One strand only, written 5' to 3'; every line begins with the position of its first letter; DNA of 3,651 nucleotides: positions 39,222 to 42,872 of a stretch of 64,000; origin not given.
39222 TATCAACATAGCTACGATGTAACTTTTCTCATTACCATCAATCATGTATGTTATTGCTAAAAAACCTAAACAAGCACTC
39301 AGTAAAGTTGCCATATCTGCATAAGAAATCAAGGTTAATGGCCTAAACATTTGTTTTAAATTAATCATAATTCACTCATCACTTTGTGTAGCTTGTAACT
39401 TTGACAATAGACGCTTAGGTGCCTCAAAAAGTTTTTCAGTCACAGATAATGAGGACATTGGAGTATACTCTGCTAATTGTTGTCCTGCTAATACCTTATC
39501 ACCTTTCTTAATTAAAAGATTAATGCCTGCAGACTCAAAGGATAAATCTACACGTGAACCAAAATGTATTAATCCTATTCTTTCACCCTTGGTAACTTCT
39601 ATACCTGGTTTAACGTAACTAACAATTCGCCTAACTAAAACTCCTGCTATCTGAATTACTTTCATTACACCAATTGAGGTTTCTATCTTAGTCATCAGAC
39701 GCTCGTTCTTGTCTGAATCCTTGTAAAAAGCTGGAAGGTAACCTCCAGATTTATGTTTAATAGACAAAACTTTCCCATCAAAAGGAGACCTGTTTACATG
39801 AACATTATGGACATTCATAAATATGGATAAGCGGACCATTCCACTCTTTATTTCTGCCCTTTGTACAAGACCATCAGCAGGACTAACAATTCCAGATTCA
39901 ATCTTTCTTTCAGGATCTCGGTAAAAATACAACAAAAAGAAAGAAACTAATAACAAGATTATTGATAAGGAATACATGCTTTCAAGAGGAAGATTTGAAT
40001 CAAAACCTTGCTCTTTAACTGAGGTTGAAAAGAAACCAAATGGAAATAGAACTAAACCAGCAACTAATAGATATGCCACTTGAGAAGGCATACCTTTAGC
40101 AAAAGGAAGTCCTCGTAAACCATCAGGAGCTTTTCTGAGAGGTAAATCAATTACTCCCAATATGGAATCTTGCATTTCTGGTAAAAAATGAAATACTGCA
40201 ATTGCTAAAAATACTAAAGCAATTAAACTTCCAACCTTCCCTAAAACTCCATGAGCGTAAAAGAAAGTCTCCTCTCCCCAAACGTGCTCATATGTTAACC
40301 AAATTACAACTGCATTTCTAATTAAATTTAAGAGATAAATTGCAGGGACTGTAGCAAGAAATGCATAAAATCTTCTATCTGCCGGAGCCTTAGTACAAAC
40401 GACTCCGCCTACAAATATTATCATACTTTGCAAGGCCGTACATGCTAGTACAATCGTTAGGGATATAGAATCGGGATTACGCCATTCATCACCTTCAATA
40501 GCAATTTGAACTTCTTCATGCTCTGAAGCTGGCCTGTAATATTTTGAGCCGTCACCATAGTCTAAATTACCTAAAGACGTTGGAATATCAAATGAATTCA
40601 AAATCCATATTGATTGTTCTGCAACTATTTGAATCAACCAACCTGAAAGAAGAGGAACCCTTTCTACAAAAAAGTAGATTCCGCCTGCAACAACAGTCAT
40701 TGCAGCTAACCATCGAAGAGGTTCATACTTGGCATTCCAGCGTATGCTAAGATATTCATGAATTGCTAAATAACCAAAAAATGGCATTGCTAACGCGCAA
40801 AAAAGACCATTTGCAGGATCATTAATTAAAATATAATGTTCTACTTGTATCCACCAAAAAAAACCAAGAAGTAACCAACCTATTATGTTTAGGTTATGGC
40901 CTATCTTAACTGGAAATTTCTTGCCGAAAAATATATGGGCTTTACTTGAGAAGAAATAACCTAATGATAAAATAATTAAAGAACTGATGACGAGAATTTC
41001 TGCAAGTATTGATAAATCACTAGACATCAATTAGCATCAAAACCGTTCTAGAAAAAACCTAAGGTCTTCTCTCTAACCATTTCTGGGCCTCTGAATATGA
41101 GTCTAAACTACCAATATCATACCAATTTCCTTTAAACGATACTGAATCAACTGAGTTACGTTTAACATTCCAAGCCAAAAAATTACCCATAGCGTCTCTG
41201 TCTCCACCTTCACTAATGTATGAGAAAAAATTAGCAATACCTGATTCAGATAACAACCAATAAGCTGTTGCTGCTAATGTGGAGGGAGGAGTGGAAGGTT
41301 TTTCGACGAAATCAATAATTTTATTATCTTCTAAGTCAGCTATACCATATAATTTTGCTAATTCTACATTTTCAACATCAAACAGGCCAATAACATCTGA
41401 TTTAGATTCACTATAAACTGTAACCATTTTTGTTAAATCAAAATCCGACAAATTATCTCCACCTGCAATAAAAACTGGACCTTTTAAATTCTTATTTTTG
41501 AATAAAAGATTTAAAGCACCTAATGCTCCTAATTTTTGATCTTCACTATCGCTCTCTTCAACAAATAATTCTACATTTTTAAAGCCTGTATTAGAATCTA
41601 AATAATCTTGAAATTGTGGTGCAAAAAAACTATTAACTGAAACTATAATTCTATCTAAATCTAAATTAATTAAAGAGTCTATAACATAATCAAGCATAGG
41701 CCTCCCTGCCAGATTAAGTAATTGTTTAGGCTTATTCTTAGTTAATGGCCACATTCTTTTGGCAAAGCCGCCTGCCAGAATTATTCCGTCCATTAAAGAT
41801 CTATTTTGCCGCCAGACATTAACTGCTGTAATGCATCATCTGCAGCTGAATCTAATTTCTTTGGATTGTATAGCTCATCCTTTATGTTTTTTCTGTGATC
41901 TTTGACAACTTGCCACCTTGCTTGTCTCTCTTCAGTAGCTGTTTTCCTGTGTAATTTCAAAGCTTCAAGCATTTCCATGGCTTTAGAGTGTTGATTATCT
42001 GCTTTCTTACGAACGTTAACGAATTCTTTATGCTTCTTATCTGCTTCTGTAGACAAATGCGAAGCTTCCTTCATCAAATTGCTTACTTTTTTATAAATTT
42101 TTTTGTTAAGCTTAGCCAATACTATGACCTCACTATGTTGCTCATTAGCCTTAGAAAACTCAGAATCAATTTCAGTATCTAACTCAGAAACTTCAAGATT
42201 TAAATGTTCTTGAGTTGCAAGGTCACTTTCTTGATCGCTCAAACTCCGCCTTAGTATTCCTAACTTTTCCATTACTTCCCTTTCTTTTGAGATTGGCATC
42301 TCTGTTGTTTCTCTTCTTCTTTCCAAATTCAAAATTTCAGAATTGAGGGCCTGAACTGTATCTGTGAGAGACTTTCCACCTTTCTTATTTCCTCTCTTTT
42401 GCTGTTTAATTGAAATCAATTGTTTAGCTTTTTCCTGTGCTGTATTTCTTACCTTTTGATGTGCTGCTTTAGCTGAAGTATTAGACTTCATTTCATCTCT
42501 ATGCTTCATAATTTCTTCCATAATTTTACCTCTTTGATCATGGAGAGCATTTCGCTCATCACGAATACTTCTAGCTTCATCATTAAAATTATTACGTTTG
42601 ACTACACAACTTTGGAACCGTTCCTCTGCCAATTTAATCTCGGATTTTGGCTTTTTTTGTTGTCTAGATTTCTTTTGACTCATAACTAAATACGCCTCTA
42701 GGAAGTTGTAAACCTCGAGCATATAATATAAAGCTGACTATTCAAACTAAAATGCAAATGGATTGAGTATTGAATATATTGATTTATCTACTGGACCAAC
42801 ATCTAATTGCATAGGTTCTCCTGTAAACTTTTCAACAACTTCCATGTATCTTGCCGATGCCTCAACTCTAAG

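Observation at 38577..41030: Archaeosortase-like domain fused in one ORF to a phosphatidylserine decarboxylase and coupled to a PssA-type synthase: a hard-wired protein-lipid anchoring cassette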

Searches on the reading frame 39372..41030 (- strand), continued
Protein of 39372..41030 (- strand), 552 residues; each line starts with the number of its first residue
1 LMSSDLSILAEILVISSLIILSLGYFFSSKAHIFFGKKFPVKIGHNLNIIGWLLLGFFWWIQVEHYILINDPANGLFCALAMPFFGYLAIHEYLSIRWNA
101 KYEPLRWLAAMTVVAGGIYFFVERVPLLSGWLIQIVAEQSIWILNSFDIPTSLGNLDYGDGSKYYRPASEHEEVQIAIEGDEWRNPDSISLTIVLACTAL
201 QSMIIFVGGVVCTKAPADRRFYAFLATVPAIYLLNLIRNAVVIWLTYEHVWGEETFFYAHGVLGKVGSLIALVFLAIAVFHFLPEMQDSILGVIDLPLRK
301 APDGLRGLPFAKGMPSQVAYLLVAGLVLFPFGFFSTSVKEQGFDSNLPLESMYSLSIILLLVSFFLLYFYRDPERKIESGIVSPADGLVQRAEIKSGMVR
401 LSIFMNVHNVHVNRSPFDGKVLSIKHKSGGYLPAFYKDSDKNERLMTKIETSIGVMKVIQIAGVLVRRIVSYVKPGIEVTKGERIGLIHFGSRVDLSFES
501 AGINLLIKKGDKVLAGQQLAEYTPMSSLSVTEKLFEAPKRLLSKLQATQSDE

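Call 36: fold_search(model_id=the predicted structure, library=pdb)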
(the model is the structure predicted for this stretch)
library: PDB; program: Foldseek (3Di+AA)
matches with E <= 10: 264; with E <= 0.001: 12
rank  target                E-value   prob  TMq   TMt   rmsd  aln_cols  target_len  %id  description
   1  7cny_C                1.7e-04  1.00  0.22  0.46  11.5       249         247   14  Crystal structure of 8PE bound PSD from E. coli (2.12 A) (released 2021-03-24)
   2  7cnx_C                3.3e-04  1.00  0.22  0.47  11.3       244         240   15  Crystal structure of Apo PSD from E. coli (2.63 A) (released 2021-03-24)
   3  7cnw_C                3.6e-04  1.00  0.22  0.46  11.6       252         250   13  Crystal structure of Apo PSD from E. coli (1.90 A) (released 2021-03-24)
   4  7cnz_G                4.2e-04  1.00  0.22  0.46  11.1       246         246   14  Crystal structure of 10PE bound PSD from E. coli (2.70 A) (released 2021-03-24)
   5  7cnx_G                4.8e-04  1.00  0.22  0.46   4.7       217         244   13  Crystal structure of Apo PSD from E. coli (2.63 A) (released 2021-03-24)
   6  7cnz_A                4.8e-04  1.00  0.22  0.47  11.5       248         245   13  Crystal structure of 10PE bound PSD from E. coli (2.70 A) (released 2021-03-24)
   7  7cnx_A                4.8e-04  1.00  0.22  0.47  11.8       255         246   14  Crystal structure of Apo PSD from E. coli (2.63 A) (released 2021-03-24)
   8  8x4q_A                5.3e-04  1.00  0.17  0.27   6.4       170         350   18  Apo structure of L-tryptophan specific decarboxylase PsiD (released 2024-11-20)
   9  7cnz_C                5.5e-04  1.00  0.22  0.47  11.2       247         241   14  Crystal structure of 10PE bound PSD from E. coli (2.70 A) (released 2021-03-24)
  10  7cnx_E                7.7e-04  1.00  0.22  0.46  11.8       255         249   14  Crystal structure of Apo PSD from E. coli (2.63 A) (released 2021-03-24)
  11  6l06_A                8.1e-04  1.00  0.21  0.44   3.5       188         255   15  Crystal structure of Escherichia coli phosphatidylserine decarboxylase (apo-form) (released 2020-04-15)
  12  7cnw_A                9.3e-04  1.00  0.21  0.44   3.3       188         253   14  Crystal structure of Apo PSD from E. coli (1.90 A) (released 2021-03-24)
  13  8x4q_E                2.3e-03  1.00  0.14  0.23   6.0       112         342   21  Apo structure of L-tryptophan specific decarboxylase PsiD (released 2024-11-20)
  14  8s3m_A                2.5e-02  0.89  0.12  0.17  17.1       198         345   12  LysTt72, a lytic endopeptidase from Thermus thermophilus MAT72 phage vB_Tt72 (released 2025-03-05)
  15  5nmy_MODEL_1_A        6.2e-02  0.97  0.13  0.26   8.0       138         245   12  NMR solution structure of lysostaphin (released 2018-05-16)
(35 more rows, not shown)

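Call 49: search_protein_families(library=pfam, proteins=[P0308, P0277, P0278, P0145, P0219], max_evalue=0.001)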
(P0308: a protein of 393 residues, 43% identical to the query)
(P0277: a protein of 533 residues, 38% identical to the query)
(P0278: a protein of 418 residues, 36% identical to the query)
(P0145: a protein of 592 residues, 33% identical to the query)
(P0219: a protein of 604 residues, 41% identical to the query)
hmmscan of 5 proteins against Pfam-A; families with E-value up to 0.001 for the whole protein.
P0308 (393 aa): 2 families
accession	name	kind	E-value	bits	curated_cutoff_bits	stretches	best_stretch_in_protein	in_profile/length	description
PF02666.20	PS_Dcarbxylase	-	5.7e-45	153.9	22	1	227-384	3-198/198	Phosphatidylserine decarboxylase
PF01790.23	LGT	-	3e-29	102.5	24.9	1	5-231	4-239/240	Prolipoprotein diacylglyceryl transferase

P0277 (533 aa): 1 family
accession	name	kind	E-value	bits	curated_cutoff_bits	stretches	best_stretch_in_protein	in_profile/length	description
PF02666.20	PS_Dcarbxylase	-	1.7e-43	149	22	1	371-532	3-198/198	Phosphatidylserine decarboxylase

P0278 (418 aa): 1 family
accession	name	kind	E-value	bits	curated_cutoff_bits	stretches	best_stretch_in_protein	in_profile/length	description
PF02666.20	PS_Dcarbxylase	-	1.6e-35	123.1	22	1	263-413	8-197/198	Phosphatidylserine decarboxylase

P0145 (592 aa): 4 families
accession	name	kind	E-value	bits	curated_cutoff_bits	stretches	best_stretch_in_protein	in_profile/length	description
PF00805.28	Pentapeptide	-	1.5e-10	40.8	20.2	2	169-204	1-36/40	Pentapeptide repeats (8 copies)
PF13599.13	Pentapeptide_4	-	7.9e-09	35.9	38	1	150-205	22-77/78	Pentapeptide repeat region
PF13576.12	Pentapeptide_3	-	7.1e-07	29.8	27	2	150-183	11-46/48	Pentapeptide repeats (9 copies)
PF23894.2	LD_SV2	-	0.00031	21.5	29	1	149-195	45-91/92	SV2A/B/C luminal domain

P0219 (604 aa): 3 families
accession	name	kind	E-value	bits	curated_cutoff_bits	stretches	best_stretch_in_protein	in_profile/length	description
PF13576.12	Pentapeptide_3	-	3.5e-08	34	27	2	154-194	1-43/48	Pentapeptide repeats (9 copies)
PF00805.28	Pentapeptide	-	1.4e-07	31.4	20.2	2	130-166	4-40/40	Pentapeptide repeats (8 copies)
PF13599.13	Pentapeptide_4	-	1.3e-06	28.8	38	1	144-190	8-54/78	Pentapeptide repeat region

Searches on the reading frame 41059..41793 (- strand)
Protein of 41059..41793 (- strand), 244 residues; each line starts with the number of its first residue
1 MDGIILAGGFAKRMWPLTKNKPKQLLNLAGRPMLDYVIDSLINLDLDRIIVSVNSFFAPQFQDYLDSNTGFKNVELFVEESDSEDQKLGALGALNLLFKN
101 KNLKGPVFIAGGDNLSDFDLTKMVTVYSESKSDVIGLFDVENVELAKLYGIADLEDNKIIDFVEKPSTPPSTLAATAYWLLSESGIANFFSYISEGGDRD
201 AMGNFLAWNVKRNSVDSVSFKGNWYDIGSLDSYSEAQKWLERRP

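Call 3: search_protein_families(library=pfam, proteins=[window:41059-41793:-], max_evalue=0.1)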
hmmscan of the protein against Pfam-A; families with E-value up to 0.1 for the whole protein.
window:41059-41793:- (244 aa): 4 families
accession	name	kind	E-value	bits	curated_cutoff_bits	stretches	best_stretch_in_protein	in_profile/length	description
PF00483.29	NTP_transferase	-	3.9e-38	131.9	21.2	1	3-241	2-243/245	Nucleotidyl transferase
PF12804.13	NTP_transf_3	-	4.3e-11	43.7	27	1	3-100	1-82/160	MobA-like NTP transferase domain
PF01128.25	IspD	-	0.00012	22.4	27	1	4-82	4-76/221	2-C-methyl-D-erythritol 4-phosphate cytidylyltransferase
PF02348.25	CTP_transf_3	-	0.029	14.6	22.6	1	22-53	15-47/217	Cytidylyltransferase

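Call 4: search_protein_families(library=ncbifam, proteins=[window:41059-41793:-], max_evalue=0.1)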
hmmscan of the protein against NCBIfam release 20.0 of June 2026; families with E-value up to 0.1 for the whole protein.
window:41059-41793:- (244 aa): 46 families (the best 25 are shown)
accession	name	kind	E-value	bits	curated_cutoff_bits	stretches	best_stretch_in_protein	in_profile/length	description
TIGR03992.1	Arch_glmU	subfamily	4.2e-27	95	292.1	1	1-230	1-217/393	bifunctional sugar-1-phosphate nucleotidylyltransferase/acetyltransferase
NF041313.1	UDPGP_AglF_Halo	equivalog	4.9e-24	85.1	400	1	1-238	1-232/234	UTP--glucose-1-phosphate uridylyltransferase AglF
TIGR01208.1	rmlA_long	equivalog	1.1e-22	80.5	320.25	1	3-238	2-232/353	glucose-1-phosphate thymidylyltransferase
TIGR02091.1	glgC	equivalog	2.1e-18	66.5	424.9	1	3-237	3-256/364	glucose-1-phosphate adenylyltransferase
TIGR01099.1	galU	equivalog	1.3e-17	64.3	326.8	2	119-235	138-260/261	UTP--glucose-1-phosphate uridylyltransferase GalU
NF052502.1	man1P_GTase_Rv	exception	1.5e-17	63.5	440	1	1-233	1-223/352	mannose-1-phosphate guanylyltransferase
NF045761.1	NAMPUrTaseMurU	equivalog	3.1e-16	59.9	250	1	1-237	1-224/226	N-acetylmuramate alpha-1-phosphate uridylyltransferase MurU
NF041173.1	Sug_nt_acttase_Thmprot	equivalog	6e-15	55.1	600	1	1-229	1-216/405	bifunctional sugar-1-phosphate nucleotidylyltransferase/acetyltransferase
NF049965.1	GlMnHpPGnyltfHddC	equivalog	4.2e-14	52.7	300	1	1-234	1-215/221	D-glycero-D-manno-heptose 1-phosphate guanosyltransferase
NF003670.0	PRK05293.1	equivalog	5.5e-14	51.9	470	1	3-237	7-255/382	glucose-1-phosphate adenylyltransferase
NF002772.0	PRK02862.1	equivalog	1.1e-13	50.7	537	1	4-168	7-181/429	glucose-1-phosphate adenylyltransferase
NF002023.0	PRK00844.1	subfamily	1.3e-13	50.5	458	1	3-176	9-191/408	glucose-1-phosphate adenylyltransferase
NF045697.1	MurNAcPUrMurU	equivalog_domain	6.8e-13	48.5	370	1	4-168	1-164/229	N-acetylmuramate alpha-1-phosphate uridylyltransferase MurU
TIGR01207.1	rmlA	equivalog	5.7e-12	45.3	360.65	1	3-240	2-236/286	glucose-1-phosphate thymidylyltransferase RfbA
NF001947.0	PRK00725.1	subfamily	1.2e-11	44.1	470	1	4-175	20-202/426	glucose-1-phosphate adenylyltransferase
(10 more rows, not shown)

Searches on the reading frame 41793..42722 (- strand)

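Call 3: search_protein_families(library=pfam, proteins=[window:41793-42722:-], max_evalue=0.1)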
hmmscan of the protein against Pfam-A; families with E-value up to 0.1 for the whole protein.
window:41793-42722:- (309 aa): 2 families
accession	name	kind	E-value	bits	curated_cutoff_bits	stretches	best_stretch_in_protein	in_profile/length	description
PF23435.1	DUF7121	-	2.5e-07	30.9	29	1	42-281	47-277/307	Family of unknown function (DUF7121)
PF05973.20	Gp49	-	0.087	13.3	23.9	0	12-36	67-89/90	Phage derived protein Gp49-like (DUF891)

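Call 4: search_protein_families(library=ncbifam, proteins=[window:41793-42722:-], max_evalue=0.1)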
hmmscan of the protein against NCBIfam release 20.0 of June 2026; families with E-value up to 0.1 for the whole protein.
window:41793-42722:- (309 aa): 4 families
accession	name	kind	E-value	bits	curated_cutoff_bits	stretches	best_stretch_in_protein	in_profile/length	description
NF041035.1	Rad50_Halo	equivalog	0.0032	15.9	1000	1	90-288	227-425/883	DNA double-strand break repair ATPase Rad50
TIGR02168.1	SMC_prok_B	equivalog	0.0064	14.3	567.35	1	22-278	220-981/1181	chromosome segregation protein SMC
NF003034.1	PRK03918.1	equivalog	0.026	12.5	700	1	21-289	166-419/878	DNA double-strand break repair ATPase Rad50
NF002572.0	PRK02224.1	equivalog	0.033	12.4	1087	1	69-284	206-421/888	DNA double-strand break repair ATPase Rad50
